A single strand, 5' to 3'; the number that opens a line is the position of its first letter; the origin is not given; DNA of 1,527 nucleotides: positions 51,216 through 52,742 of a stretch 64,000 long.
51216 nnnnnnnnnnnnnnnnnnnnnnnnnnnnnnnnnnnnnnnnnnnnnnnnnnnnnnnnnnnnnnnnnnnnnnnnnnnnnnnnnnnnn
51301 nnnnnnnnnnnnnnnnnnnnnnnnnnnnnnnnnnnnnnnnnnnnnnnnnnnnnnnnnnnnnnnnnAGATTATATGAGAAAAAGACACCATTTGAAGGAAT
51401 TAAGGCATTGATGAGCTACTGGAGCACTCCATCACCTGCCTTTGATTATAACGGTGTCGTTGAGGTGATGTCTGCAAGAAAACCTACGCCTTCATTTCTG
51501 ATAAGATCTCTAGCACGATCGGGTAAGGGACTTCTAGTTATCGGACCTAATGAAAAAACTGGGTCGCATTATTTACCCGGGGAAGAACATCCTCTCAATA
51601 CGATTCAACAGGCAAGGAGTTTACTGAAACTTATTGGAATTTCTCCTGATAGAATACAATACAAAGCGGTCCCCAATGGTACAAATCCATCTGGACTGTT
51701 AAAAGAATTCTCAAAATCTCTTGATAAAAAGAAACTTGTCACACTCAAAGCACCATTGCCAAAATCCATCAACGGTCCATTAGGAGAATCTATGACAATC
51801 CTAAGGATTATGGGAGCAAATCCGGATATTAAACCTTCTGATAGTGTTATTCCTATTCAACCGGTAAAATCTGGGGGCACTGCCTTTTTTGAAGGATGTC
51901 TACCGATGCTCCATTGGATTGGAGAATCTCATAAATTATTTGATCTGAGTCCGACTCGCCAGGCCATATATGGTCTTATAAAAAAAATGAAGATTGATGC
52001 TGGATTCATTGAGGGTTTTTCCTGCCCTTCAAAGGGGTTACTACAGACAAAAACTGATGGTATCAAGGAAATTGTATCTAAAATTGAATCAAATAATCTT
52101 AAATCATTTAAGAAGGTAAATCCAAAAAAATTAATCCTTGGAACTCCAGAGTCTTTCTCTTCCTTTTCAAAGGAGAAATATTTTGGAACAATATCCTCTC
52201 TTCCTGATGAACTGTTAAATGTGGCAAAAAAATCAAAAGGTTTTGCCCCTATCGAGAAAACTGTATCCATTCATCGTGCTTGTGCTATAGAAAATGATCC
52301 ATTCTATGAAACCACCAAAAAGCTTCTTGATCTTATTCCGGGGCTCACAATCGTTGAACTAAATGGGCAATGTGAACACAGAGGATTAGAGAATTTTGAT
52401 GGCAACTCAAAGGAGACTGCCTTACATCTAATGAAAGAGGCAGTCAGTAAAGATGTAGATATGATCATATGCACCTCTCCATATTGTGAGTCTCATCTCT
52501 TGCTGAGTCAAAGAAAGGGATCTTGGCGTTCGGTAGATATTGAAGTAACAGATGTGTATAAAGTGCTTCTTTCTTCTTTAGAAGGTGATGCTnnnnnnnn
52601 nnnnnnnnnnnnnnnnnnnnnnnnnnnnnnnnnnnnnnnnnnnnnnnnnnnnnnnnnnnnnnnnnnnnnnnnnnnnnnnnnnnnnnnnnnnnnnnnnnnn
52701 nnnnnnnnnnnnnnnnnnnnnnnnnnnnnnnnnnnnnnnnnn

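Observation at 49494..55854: Fe-S/flavin oxidoreductase operon inserted into the RNA-polymerase/ribosomal supraoperon directly after nusA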

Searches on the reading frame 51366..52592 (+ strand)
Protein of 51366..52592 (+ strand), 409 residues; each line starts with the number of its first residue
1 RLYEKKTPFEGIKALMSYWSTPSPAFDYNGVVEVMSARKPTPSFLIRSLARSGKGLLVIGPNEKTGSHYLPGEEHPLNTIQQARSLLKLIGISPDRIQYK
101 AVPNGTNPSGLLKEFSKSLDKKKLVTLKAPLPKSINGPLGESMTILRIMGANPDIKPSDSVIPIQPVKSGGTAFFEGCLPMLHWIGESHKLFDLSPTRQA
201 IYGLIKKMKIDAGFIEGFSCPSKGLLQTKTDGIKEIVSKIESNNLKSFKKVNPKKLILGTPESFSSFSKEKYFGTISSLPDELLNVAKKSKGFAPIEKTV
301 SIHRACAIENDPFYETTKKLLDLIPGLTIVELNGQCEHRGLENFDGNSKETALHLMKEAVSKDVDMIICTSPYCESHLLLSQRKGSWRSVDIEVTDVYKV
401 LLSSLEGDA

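Call 40: search_solved_structures(query=A3, max_evalue=1, show_alignments=2)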
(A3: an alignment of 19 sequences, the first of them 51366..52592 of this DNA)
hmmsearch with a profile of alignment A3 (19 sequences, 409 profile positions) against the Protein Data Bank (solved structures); distinct sequences matched with E-value up to 1: 6.
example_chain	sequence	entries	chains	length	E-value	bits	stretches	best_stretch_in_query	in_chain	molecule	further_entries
5odc_D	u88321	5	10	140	2.2e-11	46.5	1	32-125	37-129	Methyl-viologen reducing hydrogenase subunit D | Methyl-viologen reducing hydrogenase, subunit D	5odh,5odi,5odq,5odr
7bkb_F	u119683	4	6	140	2.8e-11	46.2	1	32-121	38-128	F420-non-reducing hydrogenase subunit D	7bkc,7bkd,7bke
8rvu_F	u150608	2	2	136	8.8e-10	41.2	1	32-129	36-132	Methyl viologen-reducing hydrogenase, subunit D-related protein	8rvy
8rvv_F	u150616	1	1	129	1.7e-09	40.3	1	32-121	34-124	Methyl viologen-reducing hydrogenase, subunit D-related protein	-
9sw2_D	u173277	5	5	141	2.1e-09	40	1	30-130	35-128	F420-non-reducing hydrogenase iron-sulfur subunit D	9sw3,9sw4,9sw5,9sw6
9sfi_K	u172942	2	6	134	0.0008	21.6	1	32-122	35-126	F420-non-reducing hydrogenase subunit delta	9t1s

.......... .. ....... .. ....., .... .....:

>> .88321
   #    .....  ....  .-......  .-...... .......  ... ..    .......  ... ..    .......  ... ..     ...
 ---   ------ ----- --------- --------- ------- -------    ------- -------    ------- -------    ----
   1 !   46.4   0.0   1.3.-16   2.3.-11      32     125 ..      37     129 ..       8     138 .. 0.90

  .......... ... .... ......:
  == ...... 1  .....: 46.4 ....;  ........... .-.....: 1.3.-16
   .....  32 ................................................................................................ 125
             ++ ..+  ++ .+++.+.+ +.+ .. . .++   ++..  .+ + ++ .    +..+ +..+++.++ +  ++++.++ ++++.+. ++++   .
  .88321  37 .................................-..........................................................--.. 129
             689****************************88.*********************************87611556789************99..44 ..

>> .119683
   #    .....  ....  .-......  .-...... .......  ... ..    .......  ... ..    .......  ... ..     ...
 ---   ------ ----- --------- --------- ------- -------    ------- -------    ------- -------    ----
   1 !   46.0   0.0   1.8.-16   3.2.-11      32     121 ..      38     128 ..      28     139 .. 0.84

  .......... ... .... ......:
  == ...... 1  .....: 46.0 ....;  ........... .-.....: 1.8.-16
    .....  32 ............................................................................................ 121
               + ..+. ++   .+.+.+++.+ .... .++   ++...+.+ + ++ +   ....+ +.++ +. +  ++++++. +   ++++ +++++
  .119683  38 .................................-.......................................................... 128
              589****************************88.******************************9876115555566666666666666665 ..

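Call 51: predict_structure(alignment_id=A3)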
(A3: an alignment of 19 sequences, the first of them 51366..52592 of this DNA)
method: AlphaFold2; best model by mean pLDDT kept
length: 409 residues; sequences in the alignment: 19
mean_pLDDT: 89.5   pTM: 0.89
mean pLDDT of the five models: 89.5, 89.4, 89.1, 89.1, 88.4
residues with pLDDT >= 90: 269; 70-90: 113; 50-70: 26; < 50: 1
segments of 3 or more residues with pLDDT < 50: none
pLDDT, mean of each block of 10 residues (from residue 1): 88 85 65 87 95 94 67 83 96 96 84 96 93 83 94 90 87 95 93 95 93 92 87 93 94 96 92 93 88 89 92 96 95 84 82 94 96 94 75 95 83
secondary structure, 60 per line:
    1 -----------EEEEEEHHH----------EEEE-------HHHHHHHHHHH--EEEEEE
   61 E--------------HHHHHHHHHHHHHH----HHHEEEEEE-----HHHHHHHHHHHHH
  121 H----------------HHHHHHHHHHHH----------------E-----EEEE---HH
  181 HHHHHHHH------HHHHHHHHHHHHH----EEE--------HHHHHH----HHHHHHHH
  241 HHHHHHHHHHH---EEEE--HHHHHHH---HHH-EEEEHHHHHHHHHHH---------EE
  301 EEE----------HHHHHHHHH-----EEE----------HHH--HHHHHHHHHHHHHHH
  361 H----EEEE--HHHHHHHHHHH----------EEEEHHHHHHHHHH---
elements in order: E12-17 E31-34 H42-52 E55-61 H76-89 E97-102 H108-121 H138-149 E172-175 H179-188 H195-207 E212-214 H223-228 H233-251 E255-258 H261-267 E275-278 H279-289 E299-303 H314-322 E328-330 H346-361 E366-369 H372-382 E393-396 H397-406

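Call 55: fold_search(model_id=the predicted structure, library=pdb)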
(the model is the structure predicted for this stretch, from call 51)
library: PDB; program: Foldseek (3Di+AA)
matches with E <= 10: 819; with E <= 0.001: 18
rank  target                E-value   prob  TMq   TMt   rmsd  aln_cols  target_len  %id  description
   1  9ojn                  4.0e-10  1.00  0.44  0.26   5.2       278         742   15  Structure of Mycobacterium smegmatis EtfD (released 2025-05-21)
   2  9a6l_A                1.5e-08  1.00  0.45  0.73   3.9       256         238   15  Integrative model of LUTA-LUTB by crosslinking MS and deep learning (released 2024-09-18)
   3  8rwn_B                6.8e-06  1.00  0.45  0.63   4.3       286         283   15  CryoEM structure of the Hdr(ABC)2 subunits of the Elp-Hdr complex of Methanothermobacter marburgensis (released 2025-05-14)
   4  7bkb_B                1.5e-05  1.00  0.43  0.57   4.4       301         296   16  Formate dehydrogenase - heterodisulfide reductase - formylmethanofuran dehydrogenase complex from Methanospirillum hun (released 2021-09-29)
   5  3ojc_A                1.7e-05  1.00  0.29  0.43   7.8       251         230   13  Crystal structure of a putative Asp/Glu Racemase from Yersinia pestis (released 2010-09-15)
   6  8rvy_B                2.7e-05  1.00  0.42  0.58   4.4       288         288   18  CryoEM structure of the Elp-Hdr complex of Methanothermobacter marburgensis state 1 (composite structure) (released 2025-05-14)
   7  8rvu_B                2.9e-05  1.00  0.45  0.63   4.1       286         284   17  CryoEM structure of the Elp-Hdr complex of Methanothermobacter marburgensis state 2 (composite structure) (released 2025-05-14)
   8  8rvy_b                6.5e-05  1.00  0.41  0.57   4.8       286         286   16  CryoEM structure of the Elp-Hdr complex of Methanothermobacter marburgensis state 1 (composite structure) (released 2025-05-14)
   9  5odc_B                7.7e-05  1.00  0.43  0.59   4.8       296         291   14  Heterodisulfide reductase / [NiFe]-hydrogenase complex from Methanothermococcus thermolithotrophicus at 2.3 A resoluti (released 2017-08-30)
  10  2zsk_A                9.7e-05  1.00  0.25  0.37   8.5       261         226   15  Crystal structure of PH1733, an aspartate racemase homologue, from Pyrococcus horikoshii OT3 (released 2008-10-21)
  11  5ell_A                1.5e-04  1.00  0.29  0.43   7.7       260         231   11  Crystal structure of L-aspartate/glutamate-specific racemase from Escherichia coli (released 2015-11-18)
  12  5hj7_B                2.2e-04  1.00  0.26  0.36   9.1       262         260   10  Glutamate Racemase Mycobacterium tuberculosis (MurI) with bound D-glutamate, 2.3 Angstrom resolution, X-ray diffractio (released 2016-05-25)
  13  5hj7_A                2.5e-04  1.00  0.26  0.36   8.9       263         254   11  Glutamate Racemase Mycobacterium tuberculosis (MurI) with bound D-glutamate, 2.3 Angstrom resolution, X-ray diffractio (released 2016-05-25)
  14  3s81_B                3.3e-04  1.00  0.27  0.40   8.4       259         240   12  Crystal Structure of Putative Aspartate Racemase from Salmonella Typhimurium (released 2011-06-15)
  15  5ijw_B                6.2e-04  1.00  0.25  0.34   8.8       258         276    8  Glutamate Racemase (MurI) from Mycobacterium smegmatis with bound D-glutamate, 1.8 Angstrom resolution, X-ray diffract (released 2016-05-25)
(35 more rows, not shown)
